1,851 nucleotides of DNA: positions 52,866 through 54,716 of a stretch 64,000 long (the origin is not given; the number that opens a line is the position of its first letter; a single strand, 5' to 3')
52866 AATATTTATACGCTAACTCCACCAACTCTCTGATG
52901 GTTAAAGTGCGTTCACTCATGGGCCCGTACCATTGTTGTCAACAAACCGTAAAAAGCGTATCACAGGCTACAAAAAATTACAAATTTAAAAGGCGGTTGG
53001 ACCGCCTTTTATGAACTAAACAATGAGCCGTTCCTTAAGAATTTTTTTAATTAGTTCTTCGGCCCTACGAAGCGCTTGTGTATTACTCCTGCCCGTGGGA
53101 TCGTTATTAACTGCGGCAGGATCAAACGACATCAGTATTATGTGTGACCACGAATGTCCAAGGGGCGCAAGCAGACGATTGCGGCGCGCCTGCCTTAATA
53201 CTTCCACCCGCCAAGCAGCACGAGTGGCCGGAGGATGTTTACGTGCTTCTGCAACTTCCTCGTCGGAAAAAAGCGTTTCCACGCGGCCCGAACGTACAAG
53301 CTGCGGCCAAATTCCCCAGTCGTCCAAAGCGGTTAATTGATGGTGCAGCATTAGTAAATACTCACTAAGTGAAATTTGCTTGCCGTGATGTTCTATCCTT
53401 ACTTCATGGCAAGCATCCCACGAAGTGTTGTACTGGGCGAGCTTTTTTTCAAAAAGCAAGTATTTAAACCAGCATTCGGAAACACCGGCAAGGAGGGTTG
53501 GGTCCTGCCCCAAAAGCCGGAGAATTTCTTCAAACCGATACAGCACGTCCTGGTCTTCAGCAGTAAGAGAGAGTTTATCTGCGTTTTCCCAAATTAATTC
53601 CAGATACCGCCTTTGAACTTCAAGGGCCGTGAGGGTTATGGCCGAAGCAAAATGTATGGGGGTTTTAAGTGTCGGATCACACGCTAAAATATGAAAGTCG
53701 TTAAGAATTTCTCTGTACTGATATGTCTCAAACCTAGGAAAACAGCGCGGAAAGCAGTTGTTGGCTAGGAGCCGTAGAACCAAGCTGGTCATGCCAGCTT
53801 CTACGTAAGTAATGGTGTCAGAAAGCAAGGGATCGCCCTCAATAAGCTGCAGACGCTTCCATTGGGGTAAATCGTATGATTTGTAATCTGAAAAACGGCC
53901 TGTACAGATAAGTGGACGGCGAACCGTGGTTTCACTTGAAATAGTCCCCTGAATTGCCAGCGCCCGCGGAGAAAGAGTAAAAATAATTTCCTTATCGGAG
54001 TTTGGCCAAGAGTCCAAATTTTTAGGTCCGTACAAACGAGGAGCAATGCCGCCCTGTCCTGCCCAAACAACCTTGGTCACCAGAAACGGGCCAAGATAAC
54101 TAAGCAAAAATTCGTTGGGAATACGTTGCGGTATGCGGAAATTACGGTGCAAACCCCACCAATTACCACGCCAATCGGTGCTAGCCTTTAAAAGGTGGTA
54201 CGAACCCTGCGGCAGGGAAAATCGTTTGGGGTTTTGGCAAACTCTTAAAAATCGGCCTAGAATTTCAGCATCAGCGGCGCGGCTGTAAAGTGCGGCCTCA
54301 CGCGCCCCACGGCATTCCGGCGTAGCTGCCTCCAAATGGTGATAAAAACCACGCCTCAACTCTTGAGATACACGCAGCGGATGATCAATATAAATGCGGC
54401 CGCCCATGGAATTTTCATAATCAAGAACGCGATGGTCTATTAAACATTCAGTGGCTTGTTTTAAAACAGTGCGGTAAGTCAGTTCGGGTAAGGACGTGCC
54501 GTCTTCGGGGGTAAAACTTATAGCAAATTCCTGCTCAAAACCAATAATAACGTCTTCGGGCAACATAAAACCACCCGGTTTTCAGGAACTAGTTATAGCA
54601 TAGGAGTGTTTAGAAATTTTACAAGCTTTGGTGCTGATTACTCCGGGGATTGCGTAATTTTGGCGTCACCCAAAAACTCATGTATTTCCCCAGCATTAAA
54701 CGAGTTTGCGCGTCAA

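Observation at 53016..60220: Three PafA/Dop-family paralogs instead of the usual two, all oversized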

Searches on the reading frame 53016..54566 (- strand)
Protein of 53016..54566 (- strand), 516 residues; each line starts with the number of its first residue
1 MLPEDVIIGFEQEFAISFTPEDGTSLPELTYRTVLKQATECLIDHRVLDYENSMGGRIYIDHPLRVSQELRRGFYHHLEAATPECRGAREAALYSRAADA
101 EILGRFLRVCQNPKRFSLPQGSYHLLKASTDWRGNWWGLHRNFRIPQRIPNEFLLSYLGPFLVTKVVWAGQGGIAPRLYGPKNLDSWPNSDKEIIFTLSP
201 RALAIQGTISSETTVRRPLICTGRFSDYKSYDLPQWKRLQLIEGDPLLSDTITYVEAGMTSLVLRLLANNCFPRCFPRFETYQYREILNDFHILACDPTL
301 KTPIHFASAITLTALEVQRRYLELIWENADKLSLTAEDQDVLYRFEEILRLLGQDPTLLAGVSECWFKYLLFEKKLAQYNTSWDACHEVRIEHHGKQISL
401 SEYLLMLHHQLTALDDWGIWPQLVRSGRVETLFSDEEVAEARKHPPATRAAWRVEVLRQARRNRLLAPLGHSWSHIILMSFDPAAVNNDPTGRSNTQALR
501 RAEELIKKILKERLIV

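Call 4: search_protein_families(library=pfam, proteins=[window:53016-54566:-], max_evalue=0.01)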
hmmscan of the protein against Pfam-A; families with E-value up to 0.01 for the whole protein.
window:53016-54566:- (516 aa): 1 family
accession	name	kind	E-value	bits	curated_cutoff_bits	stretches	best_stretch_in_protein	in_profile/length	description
PF03136.20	Pup_ligase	-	1.7e-57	195.8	25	1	54-476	75-440/441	Pup-ligase protein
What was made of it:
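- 53016..54566 (-): Paralog 3, group C, derived ligase-side enzyme in the PafA position (515/516 aa). PF03136 196 bits (call 4).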

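Call 5: search_protein_families(library=ncbifam, proteins=[window:53016-54566:-], max_evalue=0.01)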
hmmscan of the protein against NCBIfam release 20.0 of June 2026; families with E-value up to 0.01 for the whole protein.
window:53016-54566:- (516 aa): 2 families
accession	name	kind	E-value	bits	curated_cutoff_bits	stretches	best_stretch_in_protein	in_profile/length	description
TIGR03688.1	depupylase_Dop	equivalog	6.2e-42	144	492.3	1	40-480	70-457/485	depupylase/deamidase Dop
TIGR03686.1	pupylate_PafA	equivalog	4.5e-32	111.3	551.3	1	75-486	57-437/457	Pup--protein ligase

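Call 11: search_solved_structures(query=window:53016-54566:-, show_alignments=3)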
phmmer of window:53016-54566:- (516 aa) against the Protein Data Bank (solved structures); distinct sequences matched with E-value up to 0.001: 5.
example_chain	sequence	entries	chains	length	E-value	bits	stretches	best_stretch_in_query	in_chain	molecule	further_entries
9cku_G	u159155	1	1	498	1.4e-26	96.4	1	76-462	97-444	Pup deamidase/depupylase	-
4b0r_A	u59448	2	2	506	2e-23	86.1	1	76-457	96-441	DEAMIDASE-DEPUPYLASE DOP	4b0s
5lrt_A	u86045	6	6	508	2e-23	86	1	76-457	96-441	Depupylase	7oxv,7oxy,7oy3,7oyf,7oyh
4b0t_A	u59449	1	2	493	1.6e-13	53.4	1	75-327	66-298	PUP--PROTEIN LIGASE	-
4bjr_A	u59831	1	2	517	1.9e-13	53.2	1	75-327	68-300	PUP--PROTEIN LIGASE, PROKARYOTIC UBIQUITIN-LIKE PROTEIN PUP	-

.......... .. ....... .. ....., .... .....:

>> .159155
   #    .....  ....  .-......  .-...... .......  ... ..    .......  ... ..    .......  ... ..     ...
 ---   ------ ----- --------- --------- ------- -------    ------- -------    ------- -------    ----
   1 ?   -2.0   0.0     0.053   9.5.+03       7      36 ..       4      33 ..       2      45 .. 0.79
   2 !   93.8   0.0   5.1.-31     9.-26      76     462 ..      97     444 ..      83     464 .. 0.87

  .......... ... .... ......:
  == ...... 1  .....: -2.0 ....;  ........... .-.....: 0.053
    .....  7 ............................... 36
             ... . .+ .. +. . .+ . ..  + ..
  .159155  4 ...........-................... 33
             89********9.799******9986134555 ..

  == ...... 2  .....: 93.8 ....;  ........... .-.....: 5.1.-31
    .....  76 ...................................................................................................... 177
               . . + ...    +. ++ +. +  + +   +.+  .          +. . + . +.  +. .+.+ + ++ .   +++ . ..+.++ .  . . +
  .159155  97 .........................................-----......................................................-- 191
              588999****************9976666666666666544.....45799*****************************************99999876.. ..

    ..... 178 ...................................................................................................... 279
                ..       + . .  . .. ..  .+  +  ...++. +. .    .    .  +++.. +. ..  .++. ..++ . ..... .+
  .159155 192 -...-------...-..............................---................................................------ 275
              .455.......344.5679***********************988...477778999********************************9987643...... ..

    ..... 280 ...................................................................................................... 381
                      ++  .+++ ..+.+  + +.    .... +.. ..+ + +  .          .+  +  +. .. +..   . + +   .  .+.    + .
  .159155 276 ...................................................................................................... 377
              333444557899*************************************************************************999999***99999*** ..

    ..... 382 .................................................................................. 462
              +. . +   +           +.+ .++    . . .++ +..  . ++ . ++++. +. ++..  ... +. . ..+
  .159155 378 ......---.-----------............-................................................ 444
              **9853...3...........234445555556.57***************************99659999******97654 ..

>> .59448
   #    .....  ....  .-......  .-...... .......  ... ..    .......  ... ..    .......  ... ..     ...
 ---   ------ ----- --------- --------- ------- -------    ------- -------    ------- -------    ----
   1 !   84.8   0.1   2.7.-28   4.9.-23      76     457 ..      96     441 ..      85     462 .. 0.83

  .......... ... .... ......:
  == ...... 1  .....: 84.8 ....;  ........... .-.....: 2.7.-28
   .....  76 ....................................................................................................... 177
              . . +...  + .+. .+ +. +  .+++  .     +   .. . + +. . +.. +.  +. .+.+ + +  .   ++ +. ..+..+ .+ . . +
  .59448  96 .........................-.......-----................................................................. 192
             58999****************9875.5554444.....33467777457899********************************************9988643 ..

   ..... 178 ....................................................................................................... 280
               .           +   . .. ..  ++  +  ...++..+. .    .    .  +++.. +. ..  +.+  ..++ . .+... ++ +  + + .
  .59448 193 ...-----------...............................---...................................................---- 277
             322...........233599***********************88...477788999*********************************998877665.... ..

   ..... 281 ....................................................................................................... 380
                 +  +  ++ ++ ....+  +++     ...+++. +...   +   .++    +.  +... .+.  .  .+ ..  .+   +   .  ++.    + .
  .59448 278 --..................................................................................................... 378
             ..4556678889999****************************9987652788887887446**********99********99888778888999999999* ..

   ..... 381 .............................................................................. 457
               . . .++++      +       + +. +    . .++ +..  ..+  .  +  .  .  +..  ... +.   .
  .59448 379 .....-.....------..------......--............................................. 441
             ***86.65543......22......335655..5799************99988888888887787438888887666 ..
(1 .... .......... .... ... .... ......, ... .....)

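Call 14: find_encoding_contigs(protein=window:53016-54566:-, flank=10000, max_places=6)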
Protein window:53016-54566:- (516 aa): no gene with exactly this product is on record in the collection.
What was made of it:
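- Tried and rejected: It found nothing (call 14).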

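Call 15: find_homologous_proteins(query=window:53016-54566:-, max_evalue=0.00001)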
Query window:53016-54566:- (516 aa): 10 proteins with E <= 0.00001 among 8000 candidates.
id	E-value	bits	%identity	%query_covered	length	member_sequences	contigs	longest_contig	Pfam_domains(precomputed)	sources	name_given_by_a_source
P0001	0.0e+0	1200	100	100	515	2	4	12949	PF03136.21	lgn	-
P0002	1.6e-129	451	45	99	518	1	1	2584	PF03136.21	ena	-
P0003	8.2e-115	403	42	99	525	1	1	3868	PF03136.21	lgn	-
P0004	1.9e-111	391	41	97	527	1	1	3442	PF03136.21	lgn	-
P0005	2.7e-109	384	40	100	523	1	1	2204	PF03136.21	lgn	-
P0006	7.2e-18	83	26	77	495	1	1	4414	PF03136.21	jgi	jgi:Pup amidohydrolase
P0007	8.1e-17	79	29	84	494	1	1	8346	PF03136.21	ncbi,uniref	ncbi:MAG: proteasome accessory factor PafA2 family protein [Desulfobacca sp.]|uniref:proteasome acce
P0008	2.5e-15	74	30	77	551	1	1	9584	PF03136.21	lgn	-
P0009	3.8e-12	64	26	77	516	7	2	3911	PF03136.21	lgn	-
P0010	1.7e-6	45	24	87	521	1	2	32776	PF03136.21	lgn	-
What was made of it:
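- Tried and rejected: The recorded protein starts one residue later (call 15).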

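Call 16: find_encoding_contigs(protein=P0001, flank=10000, max_places=4)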
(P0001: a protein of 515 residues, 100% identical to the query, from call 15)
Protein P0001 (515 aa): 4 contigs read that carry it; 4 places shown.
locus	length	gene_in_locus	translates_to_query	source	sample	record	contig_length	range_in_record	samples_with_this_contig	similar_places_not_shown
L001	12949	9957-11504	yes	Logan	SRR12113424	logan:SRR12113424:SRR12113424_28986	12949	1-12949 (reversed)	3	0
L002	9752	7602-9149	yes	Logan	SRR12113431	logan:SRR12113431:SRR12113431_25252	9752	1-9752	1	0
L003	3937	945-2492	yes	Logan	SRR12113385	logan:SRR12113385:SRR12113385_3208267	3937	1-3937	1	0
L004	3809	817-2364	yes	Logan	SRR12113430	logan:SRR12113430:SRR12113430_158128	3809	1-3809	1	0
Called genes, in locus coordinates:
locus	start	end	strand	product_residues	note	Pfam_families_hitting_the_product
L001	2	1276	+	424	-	?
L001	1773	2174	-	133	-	-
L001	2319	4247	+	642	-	PF00004:AAA, PF00910:RNA_helicase (weak), PF13191:AAA_16 (faint)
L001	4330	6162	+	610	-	PF03136:Pup_ligase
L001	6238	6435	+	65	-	-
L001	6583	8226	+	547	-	PF03136:Pup_ligase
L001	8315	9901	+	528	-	-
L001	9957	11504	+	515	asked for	PF03136:Pup_ligase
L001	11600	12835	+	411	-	PF00202:Aminotran_3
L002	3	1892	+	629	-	?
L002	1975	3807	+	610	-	PF03136:Pup_ligase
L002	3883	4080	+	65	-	-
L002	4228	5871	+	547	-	PF03136:Pup_ligase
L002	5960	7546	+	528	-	-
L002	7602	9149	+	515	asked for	PF03136:Pup_ligase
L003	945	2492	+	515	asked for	PF03136:Pup_ligase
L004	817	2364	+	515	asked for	PF03136:Pup_ligase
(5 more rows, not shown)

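Call 17: find_encoding_contigs(protein=P0003, flank=10000, max_places=4)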
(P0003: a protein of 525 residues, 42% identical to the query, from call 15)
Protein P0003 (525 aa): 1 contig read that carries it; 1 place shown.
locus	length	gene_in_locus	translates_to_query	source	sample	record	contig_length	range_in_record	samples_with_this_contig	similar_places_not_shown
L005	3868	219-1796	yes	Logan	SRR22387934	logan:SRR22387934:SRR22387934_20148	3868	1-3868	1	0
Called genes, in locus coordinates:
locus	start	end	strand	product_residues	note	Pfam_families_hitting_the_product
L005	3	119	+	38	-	?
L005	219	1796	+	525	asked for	PF03136:Pup_ligase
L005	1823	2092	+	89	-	-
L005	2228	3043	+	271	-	-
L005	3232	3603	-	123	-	-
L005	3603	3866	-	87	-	?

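Call 37: find_encoding_contigs(protein=P0004, flank=10000, max_places=3)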
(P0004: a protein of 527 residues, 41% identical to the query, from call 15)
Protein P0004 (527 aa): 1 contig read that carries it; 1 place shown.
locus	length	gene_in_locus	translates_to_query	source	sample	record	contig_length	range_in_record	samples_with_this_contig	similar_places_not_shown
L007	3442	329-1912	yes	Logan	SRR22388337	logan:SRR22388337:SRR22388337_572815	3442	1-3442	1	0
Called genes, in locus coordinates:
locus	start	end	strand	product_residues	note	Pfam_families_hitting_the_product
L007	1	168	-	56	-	?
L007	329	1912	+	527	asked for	PF03136:Pup_ligase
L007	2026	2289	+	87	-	-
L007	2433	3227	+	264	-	-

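Call 38: find_encoding_contigs(protein=P0002, flank=10000, max_places=3)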
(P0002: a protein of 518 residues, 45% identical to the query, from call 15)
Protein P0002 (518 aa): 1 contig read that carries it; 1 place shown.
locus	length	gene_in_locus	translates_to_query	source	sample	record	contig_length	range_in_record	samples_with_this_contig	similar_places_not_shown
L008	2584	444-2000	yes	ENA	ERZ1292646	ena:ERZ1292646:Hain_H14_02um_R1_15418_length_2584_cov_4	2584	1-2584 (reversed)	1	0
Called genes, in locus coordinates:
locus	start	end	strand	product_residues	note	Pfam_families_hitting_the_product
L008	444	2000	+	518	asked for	PF03136:Pup_ligase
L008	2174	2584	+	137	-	?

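Call 53: search_protein_representatives(protein=window:53016-54566:-)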
Query: 516 residues. Proteins with E-value up to 0.001 (for the whole library): 1547; up to 1e-10: 424; up to 1e-30: 9. The best 150 are listed.
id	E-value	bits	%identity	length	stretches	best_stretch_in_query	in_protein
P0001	0.0e+00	1199.6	100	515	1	2-516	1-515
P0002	5.1e-130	451.0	47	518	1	1-513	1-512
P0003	2.6e-115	402.5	44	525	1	4-505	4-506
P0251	1.0e-102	361.0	42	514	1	3-512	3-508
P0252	5.9e-96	338.6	41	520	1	1-512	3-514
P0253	5.7e-89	315.6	42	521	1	1-513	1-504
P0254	5.5e-86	305.7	41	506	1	1-508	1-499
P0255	5.4e-75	269.4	40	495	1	4-506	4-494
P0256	7.0e-72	259.2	39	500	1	49-513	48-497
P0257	2.4e-29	118.8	28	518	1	77-459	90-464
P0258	2.1e-28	115.7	31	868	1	6-467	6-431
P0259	1.1e-27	113.4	30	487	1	8-477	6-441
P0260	1.2e-27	113.2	31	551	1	7-465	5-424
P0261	5.4e-27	111.1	29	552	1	76-385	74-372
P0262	6.5e-27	110.8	33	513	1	76-459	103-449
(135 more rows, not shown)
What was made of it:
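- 53016..54566 (-): The clade is rare: 9 representatives among 1.84 billion, followed by a score gap from 259 to 119 bits (call 53).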

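Call 79: predict_structure(alignment_id=A3)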
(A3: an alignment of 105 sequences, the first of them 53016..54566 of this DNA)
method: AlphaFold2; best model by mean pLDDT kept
length: 516 residues; sequences in the alignment: 105
mean_pLDDT: 89.5   pTM: 0.93
mean pLDDT of the five models: 89.5, 89.2, 88.0, 88.0, 87.2
residues with pLDDT >= 90: 380; 70-90: 78; 50-70: 44; < 50: 14
segments of 3 or more residues with pLDDT < 50: 42-47, 187-189, 227-229
pLDDT, mean of each block of 10 residues (from residue 1): 96 93 78 78 47 86 64 74 97 98 93 91 94 88 95 97 98 82 52 88 95 89 62 81 97 99 98 96 92 97 95 98 98 98 99 98 98 98 96 96 96 97 97 98 96 92 76 81 84 91 93 78
secondary structure, 60 per line:
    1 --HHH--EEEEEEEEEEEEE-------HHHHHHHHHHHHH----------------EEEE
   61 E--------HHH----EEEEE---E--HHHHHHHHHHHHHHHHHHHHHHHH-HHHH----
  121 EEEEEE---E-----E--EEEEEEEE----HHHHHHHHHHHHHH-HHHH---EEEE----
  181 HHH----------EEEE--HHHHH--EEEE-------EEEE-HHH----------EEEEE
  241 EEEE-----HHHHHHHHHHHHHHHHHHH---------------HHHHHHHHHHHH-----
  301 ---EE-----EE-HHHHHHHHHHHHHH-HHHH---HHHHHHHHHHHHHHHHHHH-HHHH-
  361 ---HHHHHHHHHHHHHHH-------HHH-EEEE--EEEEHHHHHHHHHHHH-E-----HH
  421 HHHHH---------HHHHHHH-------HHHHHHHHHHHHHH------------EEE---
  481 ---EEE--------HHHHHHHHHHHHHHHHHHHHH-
elements in order: E8-20 H28-40 E57-61 E77-81 H88-111 H113-116 E121-126 E139-146 H151-164 H166-169 E173-176 E194-197 H200-204 E207-210 E218-221 E236-244 H250-268 H284-295 H314-327 H329-332 H336-354 H356-359 H364-378 E390-393 E396-399 H400-411 H419-425 H435-441 H449-462 E475-477 E484-486 H495-515
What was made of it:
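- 54345..54380 (-): 12-residue insertion directly after the catalytic Asp of paralog 3 (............). It lies in the lower-confidence part of the model (blocks 61-80, mean pLDDT 64-74; call 79).
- The AF2 model shows an intact fold (call 79).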

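Call 82: fold_search(model_id=the predicted structure, library=pdb)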
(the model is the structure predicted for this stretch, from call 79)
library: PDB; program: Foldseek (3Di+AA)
matches with E <= 10: 183; with E <= 0.001: 33
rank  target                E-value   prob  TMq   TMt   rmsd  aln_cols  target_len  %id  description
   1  4b0r                  8.9e-29  1.00  0.75  0.84   3.5       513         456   24  Structure of the Deamidase-Depupylase Dop of the Prokaryotic Ubiquitin-like Modification Pathway (released 2012-09-12)
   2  7oyh_A                3.0e-28  1.00  0.76  0.83   4.2       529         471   23  Crystal structure of depupylase Dop in complex with Pup and ADP/tetrafluoromagnesate (released 2021-12-01)
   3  4bjr_B                3.8e-28  1.00  0.76  0.80   4.9       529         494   19  Crystal structure of the complex between Prokaryotic Ubiquitin-like Protein Pup and its Ligase PafA (released 2013-05-01)
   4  7oy3_A                4.9e-28  1.00  0.76  0.83   3.9       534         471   23  Crystal structure of depupylase Dop in complex with phosphorylated Pup and ADP (released 2021-12-01)
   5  7oxy_A                5.1e-28  1.00  0.76  0.83   3.9       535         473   23  Crystal structure of depupylase Dop in complex with Pup and AMP-PCP (released 2021-12-01)
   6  5lrt                  1.7e-27  1.00  0.76  0.84   3.7       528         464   24  Structure of the Deamidase-Depupylase Dop of the Prokaryotic Ubiquitin-like Modification Pathway in Complex with ADP and (released 2017-02-01)
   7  4bjr_A                3.0e-27  1.00  0.77  0.79   5.2       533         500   18  Crystal structure of the complex between Prokaryotic Ubiquitin-like Protein Pup and its Ligase PafA (released 2013-05-01)
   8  7oxv                  9.1e-27  1.00  0.75  0.77   3.8       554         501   23  Crystal structure of depupylase Dop in the Dop-loop-inserted state (released 2021-12-01)
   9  9cku_G                5.5e-25  1.00  0.68  0.90   3.1       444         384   26  Complex of M. smegmatis Dop with M. tuberculosis CoaX and Pup91 (released 2024-11-13)
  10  4b0t_A                1.6e-20  1.00  0.72  0.78   7.1       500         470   19  Structure of the Pup Ligase PafA of the Prokaryotic Ubiquitin-like Modification Pathway in Complex with ADP (released 2012-09-12)
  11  4b0t_B                3.1e-20  1.00  0.69  0.75   7.4       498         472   20  Structure of the Pup Ligase PafA of the Prokaryotic Ubiquitin-like Modification Pathway in Complex with ADP (released 2012-09-12)
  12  1tt4_A                6.2e-08  1.00  0.44  0.60   5.9       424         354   13  Structure of NP459575, a predicted glutathione synthase from Salmonella typhimurium (released 2004-08-17)
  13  1r8g_A                3.9e-07  1.00  0.43  0.58   6.9       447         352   13  Structure and function of YbdK (released 2004-08-17)
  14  1r8g_B                1.0e-06  1.00  0.42  0.57   6.6       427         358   13  Structure and function of YbdK (released 2004-08-17)
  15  3ln7_A                5.7e-05  1.00  0.36  0.27  12.7       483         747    9  Crystal structure of a bifunctional glutathione synthetase from Pasteurella multocida (released 2011-04-13)
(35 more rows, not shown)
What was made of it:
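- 53016..54566 (-): The AF2 model has pLDDT 89.5 and fits Dop at TMt 0.84 and PafA at 0.80 (calls 79, 82).
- The Foldseek hit list for the paralog 3 model includes a Dop-CoaX-Pup complex (9cku; call 82).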
